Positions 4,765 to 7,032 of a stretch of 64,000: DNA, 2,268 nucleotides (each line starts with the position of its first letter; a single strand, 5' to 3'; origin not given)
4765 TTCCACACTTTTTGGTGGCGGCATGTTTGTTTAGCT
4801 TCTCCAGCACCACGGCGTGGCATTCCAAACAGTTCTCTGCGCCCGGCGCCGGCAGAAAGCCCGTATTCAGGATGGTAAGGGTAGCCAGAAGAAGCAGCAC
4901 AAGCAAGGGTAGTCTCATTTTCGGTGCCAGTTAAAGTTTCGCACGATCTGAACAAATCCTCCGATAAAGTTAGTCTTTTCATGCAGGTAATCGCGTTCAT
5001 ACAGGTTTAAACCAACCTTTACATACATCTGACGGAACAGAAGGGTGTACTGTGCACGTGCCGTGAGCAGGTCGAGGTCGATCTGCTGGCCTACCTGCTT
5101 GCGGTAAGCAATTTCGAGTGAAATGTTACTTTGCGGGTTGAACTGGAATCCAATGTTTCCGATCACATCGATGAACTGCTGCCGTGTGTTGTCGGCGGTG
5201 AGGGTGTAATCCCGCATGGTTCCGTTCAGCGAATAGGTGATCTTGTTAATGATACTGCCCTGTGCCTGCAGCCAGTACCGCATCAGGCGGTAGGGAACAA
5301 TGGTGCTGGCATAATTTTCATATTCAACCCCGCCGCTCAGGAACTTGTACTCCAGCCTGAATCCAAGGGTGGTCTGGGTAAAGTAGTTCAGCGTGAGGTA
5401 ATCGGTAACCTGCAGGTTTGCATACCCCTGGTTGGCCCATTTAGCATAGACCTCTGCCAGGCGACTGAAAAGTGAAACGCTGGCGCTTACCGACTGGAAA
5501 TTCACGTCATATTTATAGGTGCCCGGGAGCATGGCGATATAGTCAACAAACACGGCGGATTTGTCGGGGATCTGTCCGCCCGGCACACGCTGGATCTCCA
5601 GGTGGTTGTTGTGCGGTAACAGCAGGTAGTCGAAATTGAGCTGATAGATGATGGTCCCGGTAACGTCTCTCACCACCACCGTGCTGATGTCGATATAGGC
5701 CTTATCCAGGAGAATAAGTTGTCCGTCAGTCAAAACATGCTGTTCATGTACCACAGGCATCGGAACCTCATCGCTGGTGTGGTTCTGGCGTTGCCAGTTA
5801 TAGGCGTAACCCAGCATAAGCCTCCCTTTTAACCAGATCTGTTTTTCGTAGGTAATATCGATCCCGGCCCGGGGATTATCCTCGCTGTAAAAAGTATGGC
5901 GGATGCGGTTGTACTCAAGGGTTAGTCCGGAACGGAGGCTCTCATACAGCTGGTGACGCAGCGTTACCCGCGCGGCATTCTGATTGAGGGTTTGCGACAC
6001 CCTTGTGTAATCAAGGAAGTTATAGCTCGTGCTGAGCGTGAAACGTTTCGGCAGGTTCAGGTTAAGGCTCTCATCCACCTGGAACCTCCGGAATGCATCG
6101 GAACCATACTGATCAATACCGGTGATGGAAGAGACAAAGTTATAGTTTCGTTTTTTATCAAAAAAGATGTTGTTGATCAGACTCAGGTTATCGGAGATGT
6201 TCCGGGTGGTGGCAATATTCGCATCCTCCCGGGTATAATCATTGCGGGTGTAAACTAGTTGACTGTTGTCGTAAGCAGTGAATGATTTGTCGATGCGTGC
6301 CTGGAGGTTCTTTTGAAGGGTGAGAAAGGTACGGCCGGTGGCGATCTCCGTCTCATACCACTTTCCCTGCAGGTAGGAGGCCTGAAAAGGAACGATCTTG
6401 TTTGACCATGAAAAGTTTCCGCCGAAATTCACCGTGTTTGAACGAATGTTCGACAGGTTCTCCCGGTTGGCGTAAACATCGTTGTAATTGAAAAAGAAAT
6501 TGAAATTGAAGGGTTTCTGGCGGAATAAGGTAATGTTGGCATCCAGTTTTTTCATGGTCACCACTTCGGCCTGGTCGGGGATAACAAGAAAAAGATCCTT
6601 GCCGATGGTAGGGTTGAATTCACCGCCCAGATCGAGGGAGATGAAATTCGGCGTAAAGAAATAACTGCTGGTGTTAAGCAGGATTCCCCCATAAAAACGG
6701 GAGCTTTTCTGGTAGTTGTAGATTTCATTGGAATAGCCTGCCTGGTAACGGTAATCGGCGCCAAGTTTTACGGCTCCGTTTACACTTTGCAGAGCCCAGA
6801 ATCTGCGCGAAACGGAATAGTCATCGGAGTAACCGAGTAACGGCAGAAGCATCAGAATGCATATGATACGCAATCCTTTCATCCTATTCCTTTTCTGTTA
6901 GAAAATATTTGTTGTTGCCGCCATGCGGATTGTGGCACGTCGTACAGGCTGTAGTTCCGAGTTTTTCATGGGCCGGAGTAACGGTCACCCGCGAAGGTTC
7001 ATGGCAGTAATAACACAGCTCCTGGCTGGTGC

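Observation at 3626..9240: Five-gene porin-cytochrome-like operon in a Bacteroidota-type genome: tetrahaem cytochrome, NHL propeller, pentahaem lipoprotein cytochrome, 655-aa beta-barrel, 15-haem cytochrome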

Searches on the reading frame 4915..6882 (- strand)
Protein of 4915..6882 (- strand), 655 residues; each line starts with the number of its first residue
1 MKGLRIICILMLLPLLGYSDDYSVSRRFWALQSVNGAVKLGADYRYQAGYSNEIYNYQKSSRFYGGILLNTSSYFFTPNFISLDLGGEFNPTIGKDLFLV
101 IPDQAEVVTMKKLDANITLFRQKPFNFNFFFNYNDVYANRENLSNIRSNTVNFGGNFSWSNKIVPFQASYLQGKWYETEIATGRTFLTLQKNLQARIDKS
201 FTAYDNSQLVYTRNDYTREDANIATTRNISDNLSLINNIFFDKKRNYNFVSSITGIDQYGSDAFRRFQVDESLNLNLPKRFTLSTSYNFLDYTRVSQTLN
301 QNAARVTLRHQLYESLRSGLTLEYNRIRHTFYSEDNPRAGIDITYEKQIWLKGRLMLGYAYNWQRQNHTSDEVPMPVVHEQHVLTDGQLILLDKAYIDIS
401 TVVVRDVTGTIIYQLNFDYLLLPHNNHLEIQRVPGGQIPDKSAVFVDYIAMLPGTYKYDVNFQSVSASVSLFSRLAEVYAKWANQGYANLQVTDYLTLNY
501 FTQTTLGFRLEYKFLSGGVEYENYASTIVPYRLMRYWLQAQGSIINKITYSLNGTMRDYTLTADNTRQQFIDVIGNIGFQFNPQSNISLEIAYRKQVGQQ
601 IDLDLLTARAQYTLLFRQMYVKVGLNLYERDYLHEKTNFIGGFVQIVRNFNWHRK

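Call 4: search_protein_families(library=pfam, proteins=[window:4915-6882:-], max_evalue=0.01)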
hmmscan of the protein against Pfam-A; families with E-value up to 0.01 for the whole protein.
window:4915-6882:- (655 aa): 0 families

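Call 5: search_protein_families(library=ncbifam, proteins=[window:4915-6882:-], max_evalue=0.01)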
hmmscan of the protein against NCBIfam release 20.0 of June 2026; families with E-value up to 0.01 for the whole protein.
window:4915-6882:- (655 aa): 0 families

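Call 8: search_solved_structures(query=window:4915-6882:-, max_evalue=10)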
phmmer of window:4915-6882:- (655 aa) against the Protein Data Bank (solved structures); distinct sequences matched with E-value up to 10: 0.

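Call 10: find_homologous_proteins(query=window:4915-6882:-)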
Query window:4915-6882:- (655 aa): 146 proteins with E <= 0.001 among 8000 candidates; the best 120 are listed.
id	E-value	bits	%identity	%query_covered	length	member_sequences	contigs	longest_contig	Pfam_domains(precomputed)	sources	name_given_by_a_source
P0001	0.0e+0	1099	73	100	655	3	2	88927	-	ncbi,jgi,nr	ncbi:MAG: hypothetical protein M0Q38_07270 [Bacteroidales bacterium]|jgi:hypothetical protein|nr:hyp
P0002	0.0e+0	1089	70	100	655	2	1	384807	-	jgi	-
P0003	0.0e+0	1083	70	100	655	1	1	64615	-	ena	-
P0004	0.0e+0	1070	70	97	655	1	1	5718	-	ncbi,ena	ncbi:MAG: hypothetical protein WCI71_14040 [Bacteroidota bacterium]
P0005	0.0e+0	1059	70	100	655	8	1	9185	-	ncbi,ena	-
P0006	0.0e+0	1041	68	100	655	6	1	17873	-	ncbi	-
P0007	2.4e-295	1000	67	98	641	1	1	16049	-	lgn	-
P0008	5.0e-271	919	61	100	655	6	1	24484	-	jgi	-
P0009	2.6e-269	914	60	100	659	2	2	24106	-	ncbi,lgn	ncbi:MAG: hypothetical protein WCO93_05015 [bacterium]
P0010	1.3e-267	908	60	100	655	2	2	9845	-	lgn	-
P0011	1.7e-264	898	60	96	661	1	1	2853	-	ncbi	-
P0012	2.1e-264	897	69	84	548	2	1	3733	-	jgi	-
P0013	9.0e-261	885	59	100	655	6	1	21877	-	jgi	-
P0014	3.9e-237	807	58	94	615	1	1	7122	-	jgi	-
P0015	1.9e-222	759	53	100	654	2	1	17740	-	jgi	jgi:hypothetical protein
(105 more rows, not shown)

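Call 37: predict_structure(alignment_id=A1)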
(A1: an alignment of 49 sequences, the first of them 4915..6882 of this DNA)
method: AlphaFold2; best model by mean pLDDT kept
length: 655 residues; sequences in the alignment: 49
mean_pLDDT: 89.1   pTM: 0.70
mean pLDDT of the five models: 89.1, 88.0, 86.6, 85.9, 84.9
residues with pLDDT >= 90: 415; 70-90: 196; 50-70: 34; < 50: 10
segments of 3 or more residues with pLDDT < 50: 17-23
pLDDT, mean of each block of 10 residues (from residue 1): 67 54 63 92 87 79 89 88 93 63 63 94 90 86 75 95 90 92 89 95 92 96 90 97 94 97 96 95 97 94 97 93 96 95 95 95 95 86 87 87 86 87 87 83 90 88 97 93 95 81 97 94 93 96 91 96 85 96 93 92 93 92 92 88 93 81
secondary structure, 60 per line:
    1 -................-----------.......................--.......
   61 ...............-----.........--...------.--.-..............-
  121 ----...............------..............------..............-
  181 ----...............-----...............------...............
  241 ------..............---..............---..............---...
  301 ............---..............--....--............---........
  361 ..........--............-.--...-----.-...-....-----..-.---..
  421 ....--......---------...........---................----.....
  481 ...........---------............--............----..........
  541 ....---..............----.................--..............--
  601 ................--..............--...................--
elements in order: H2-17 E29-51 E54-75 E81-89 E92-94 E106-119 E125-139 E146-159 E166-179 E185-199 E205-219 E226-240 E247-260 E264-277 E281-294 E298-312 E316-329 E332-335 E338-349 E353-370 E373-384 E389-391 E403-406 E419-424 E427-432 E442-452 E456-471 E476-491 E501-512 E515-526 E531-544 E548-561 E566-582 E585-598 E601-616 E619-632 E635-653

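Call 39: find_related_loci(query=A2, collection=genome_contigs, flank=10000)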
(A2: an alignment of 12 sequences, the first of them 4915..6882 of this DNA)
Query A2 (655 aa) in genome_contigs; peptide patterns used: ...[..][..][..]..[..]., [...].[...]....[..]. (x = any residue, [..] = any of these).
169 stretches matched a pattern; 60 encode a relative of the query (tblastn E <= 1e-3); 60 distinct loci.
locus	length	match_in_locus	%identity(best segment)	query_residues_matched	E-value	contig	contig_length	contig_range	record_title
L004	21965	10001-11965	73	1-655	0e+0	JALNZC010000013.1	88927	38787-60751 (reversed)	MAG: Bacteroidales bacterium isolate SO_2017_GW1 bin 88 NODE_1624_length_88927_cov_1.498885_OW334_2017, whole genome sho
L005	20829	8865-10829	70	1-655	0e+0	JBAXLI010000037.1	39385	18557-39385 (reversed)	MAG: Bacteroidota bacterium isolate ELA423 MAG423_37, whole genome shotgun sequence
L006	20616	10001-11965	60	1-655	0e+0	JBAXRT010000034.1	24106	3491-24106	MAG: bacterium isolate ELA590 MAG590_34, whole genome shotgun sequence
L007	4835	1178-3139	46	1-654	0e+0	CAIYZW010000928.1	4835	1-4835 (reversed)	MAG: uncultured Bacteroidetes bacterium isolate Ja1_bin-3933 genome assembly, contig: bin-3933:0928/1089, whole genome s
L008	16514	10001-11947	46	7-655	0e+0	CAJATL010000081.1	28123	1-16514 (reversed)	MAG: uncultured Bacteroidetes bacterium isolate Loc090907-6m_bin-095 genome assembly, contig: bin-095:081/424, whole gen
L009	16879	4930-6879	45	1-650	0e+0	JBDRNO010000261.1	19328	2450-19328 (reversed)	MAG: Bacteroidota bacterium isolate MEGAHIT-group-1.892 k141_4227028, whole genome shotgun sequence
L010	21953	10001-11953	43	1-650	9e-177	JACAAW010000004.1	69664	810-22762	MAG: Bacteroidetes bacterium isolate Cfx2-01 MAG1_4, whole genome shotgun sequence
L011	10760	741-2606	42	29-650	1e-158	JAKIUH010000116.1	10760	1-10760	MAG: Bacteroidales bacterium isolate D100SM.bin.13 NODE_2239_length_10760_cov_3.027556, whole genome shotgun sequence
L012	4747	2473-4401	41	6-650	1e-161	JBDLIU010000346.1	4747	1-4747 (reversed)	MAG: Bacteroidota bacterium isolate MAG054 MAG054_346, whole genome shotgun sequence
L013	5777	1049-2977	40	8-650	1e-157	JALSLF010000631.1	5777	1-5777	MAG: Bacteroidales bacterium isolate 355-202_metabat1_scaf2bin.065_VB 355-202_scaffold_9317_c1, whole genome shotgun seq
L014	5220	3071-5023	41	2-650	5e-158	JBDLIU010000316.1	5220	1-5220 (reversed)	MAG: Bacteroidota bacterium isolate MAG054 MAG054_316, whole genome shotgun sequence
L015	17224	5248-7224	39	1-650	4e-155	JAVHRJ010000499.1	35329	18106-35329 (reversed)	MAG: Bacteroidales bacterium isolate WB02no9_30_11 NODE_598_length_35329_cov_7.654193, whole genome shotgun sequence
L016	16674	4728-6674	40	6-653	7e-154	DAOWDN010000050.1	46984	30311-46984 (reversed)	MAG TPA_asm: Bacteroidia bacterium isolate CSMAG_1914 CSMAG_1914_k141_60904_length_46984_cov_17.1179, whole genome shotg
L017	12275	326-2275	39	3-650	7e-153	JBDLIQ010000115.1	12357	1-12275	MAG: Bacteroidota bacterium isolate MAG042 MAG042_115, whole genome shotgun sequence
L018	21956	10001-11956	39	1-650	5e-152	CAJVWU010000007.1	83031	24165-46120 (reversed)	MAG TPA_asm: uncultured Bacteroidia bacterium isolate DRR093005_bin.21_MetaBAT_v2.12.1_MAG genome assembly, contig: NODE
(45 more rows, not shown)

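Call 52: search_protein_representatives(alignment_id=A1)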
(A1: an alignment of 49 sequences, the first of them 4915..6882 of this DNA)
Query: 49 sequences, 650 profile positions. Proteins with E-value up to 0.001 (for the whole library): 2174; up to 1e-10: 1623; up to 1e-30: 662. The best 150 are listed.
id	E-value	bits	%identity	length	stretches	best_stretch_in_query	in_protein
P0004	1.2e-286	968.9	-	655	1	1-650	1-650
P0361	1.5e-270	915.7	-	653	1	5-650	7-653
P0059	1.9e-256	869.2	-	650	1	1-650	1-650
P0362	1.3e-254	863.1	-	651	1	2-650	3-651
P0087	5.5e-252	854.4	-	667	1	3-650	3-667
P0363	6.6e-249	844.2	-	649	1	5-650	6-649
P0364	7.0e-249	844.1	-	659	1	1-650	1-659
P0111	5.2e-248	841.3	-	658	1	1-650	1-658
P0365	2.3e-244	829.2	-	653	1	1-650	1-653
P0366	1.8e-240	816.4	-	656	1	2-650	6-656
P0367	6.7e-237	804.6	-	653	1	5-650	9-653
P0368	7.7e-237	804.4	-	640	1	10-650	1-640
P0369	9.6e-226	767.7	-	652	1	1-650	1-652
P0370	1.7e-222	757.0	-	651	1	2-650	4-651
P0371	2.8e-221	753.0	-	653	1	2-650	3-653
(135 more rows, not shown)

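Call 77: fold_search(model_id=the predicted structure, library=pdb)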
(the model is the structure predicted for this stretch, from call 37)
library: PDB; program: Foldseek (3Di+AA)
matches with E <= 10: 824; with E <= 0.001: 252
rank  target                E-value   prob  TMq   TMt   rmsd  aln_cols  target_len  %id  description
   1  2hdf                  1.6e-08  1.00  0.35  0.38  13.7       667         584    8  Crystal structure of the Colicin I receptor Cir from E.coli (released 2007-05-08)
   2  6r2q_B                5.3e-08  1.00  0.46  0.46  13.9       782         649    8  Structure of the Mtr complex (released 2020-04-22)
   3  9fy9_D                1.1e-07  1.00  0.31  0.30  22.5       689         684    9  Cryo-EM structure of the type 1 chaperone-usher pilus FimD-tip complex (FimDHGFC) - Conformer 1 (released 2025-06-04)
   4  8agd_A                1.2e-07  1.00  0.35  0.23  21.0      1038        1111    6  Full SDBC and SOD assembly (released 2023-04-12)
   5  5ixm_G                1.6e-07  1.00  0.34  0.39  16.2       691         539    8  The LPS Transporter LptDE from Yersinia pestis, core complex (released 2016-05-18)
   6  2hdi_A                1.9e-07  1.00  0.34  0.37  15.3       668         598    8  Crystal structure of the Colicin I receptor Cir from E.coli in complex with receptor binding domain of Colicin Ia. (released 2007-05-08)
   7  8blw_A                3.0e-07  1.00  0.30  0.31  17.7       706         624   10  Vitamin B12 transporter BtuB1 with lipoprotein BtuG1 from B. theta (released 2023-08-16)
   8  7zgx_A                4.0e-07  1.00  0.35  0.26  21.1      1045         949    6  S-layer Deinoxanthin Binding Complex, C1 symmetry (released 2022-07-13)
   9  3rfz_B                4.4e-07  1.00  0.30  0.26  22.7       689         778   10  Crystal structure of the FimD usher bound to its cognate FimC:FimH substrate (released 2011-06-01)
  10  9i98_A                4.6e-07  1.00  0.35  0.40  16.6       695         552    9  Cryo-EM structure of Shigella flexneri LptDE bound by a Bicyclic peptide molecule (Compound 13) (released 2025-10-15)
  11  9nn6_A                4.8e-07  1.00  0.32  0.33  17.9       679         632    7  E. coli Cir in Complex with the RBD of Microcin V (released 2025-09-24)
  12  5fp2_B                6.3e-07  1.00  0.33  0.38  15.5       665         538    9  Crystal structure of the siderophore receptor PirA from Pseudomonas aeruginosa (released 2015-12-09)
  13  6bpn                  7.2e-07  1.00  0.29  0.29  21.3       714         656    7  The crystal structure of the Ferric-Catecholate import receptor Fiu from E. coli K12: Open form (C2221) (released 2018-11-28)
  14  6v81                  8.2e-07  1.00  0.29  0.29  18.0       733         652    8  The crystal structure of the outer-membrane transporter YncD (released 2020-05-06)
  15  9fz5_A                8.9e-07  1.00  0.34  0.31  21.2       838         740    8  Cryo-EM structure of LptDE-YedD complex from Escherichia Coli (released 2025-04-09)
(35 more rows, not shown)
